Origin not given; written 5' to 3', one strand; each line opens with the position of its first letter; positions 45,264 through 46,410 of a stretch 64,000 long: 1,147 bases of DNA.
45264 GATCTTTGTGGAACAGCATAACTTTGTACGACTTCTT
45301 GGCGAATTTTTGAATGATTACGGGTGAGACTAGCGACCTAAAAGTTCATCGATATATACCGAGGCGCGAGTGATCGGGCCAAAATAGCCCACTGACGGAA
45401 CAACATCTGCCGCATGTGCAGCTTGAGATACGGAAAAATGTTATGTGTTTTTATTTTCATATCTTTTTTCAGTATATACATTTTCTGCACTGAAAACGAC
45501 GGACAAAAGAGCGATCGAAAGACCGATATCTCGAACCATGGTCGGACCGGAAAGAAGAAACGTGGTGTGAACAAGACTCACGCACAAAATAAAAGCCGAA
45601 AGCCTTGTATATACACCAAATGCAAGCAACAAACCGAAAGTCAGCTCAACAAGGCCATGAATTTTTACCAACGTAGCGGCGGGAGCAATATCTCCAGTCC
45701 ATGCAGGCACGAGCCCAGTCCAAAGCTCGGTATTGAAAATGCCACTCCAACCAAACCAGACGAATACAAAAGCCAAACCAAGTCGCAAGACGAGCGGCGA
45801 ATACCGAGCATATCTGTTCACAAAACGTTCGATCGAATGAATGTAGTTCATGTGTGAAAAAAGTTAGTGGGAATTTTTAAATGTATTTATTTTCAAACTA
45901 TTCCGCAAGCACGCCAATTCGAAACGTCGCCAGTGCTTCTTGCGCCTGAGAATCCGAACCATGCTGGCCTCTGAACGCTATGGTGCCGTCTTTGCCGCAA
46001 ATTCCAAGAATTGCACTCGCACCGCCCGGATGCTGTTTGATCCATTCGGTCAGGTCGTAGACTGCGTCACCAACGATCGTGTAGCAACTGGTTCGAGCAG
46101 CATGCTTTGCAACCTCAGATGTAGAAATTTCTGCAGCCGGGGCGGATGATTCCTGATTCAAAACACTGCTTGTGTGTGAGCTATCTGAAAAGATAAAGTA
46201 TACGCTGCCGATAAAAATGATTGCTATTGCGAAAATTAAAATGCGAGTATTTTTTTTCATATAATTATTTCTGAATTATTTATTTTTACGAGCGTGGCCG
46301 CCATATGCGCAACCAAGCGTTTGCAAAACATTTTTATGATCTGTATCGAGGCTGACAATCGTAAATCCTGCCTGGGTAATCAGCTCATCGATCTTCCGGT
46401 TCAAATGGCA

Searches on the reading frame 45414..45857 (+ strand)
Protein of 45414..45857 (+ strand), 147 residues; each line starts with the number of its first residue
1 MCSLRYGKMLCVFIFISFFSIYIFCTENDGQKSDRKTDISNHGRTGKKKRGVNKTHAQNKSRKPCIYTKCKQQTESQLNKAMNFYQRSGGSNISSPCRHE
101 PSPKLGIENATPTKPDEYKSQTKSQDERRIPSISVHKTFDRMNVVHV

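Call 46: search_protein_families(library=pfam, proteins=[window:45414-45857:+], max_evalue=0.01)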
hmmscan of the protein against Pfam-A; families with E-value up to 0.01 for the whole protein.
window:45414-45857:+ (147 aa): 1 family
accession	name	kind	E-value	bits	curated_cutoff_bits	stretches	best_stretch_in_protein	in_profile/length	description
PF06682.17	SARAF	-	0.008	16.3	30.8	1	9-89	164-244/333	SOCE-associated regulatory factor of calcium homoeostasis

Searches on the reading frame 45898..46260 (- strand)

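Call 46: search_protein_families(library=pfam, proteins=[window:45898-46260:-], max_evalue=0.01)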
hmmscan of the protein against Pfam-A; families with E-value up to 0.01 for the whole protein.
window:45898-46260:- (120 aa): 1 family
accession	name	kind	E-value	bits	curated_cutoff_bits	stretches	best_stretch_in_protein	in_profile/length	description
PF00173.33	Cyt-b5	-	2.3e-19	69.6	23.7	1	47-118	2-73/74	Cytochrome b5-like Heme/Steroid binding domain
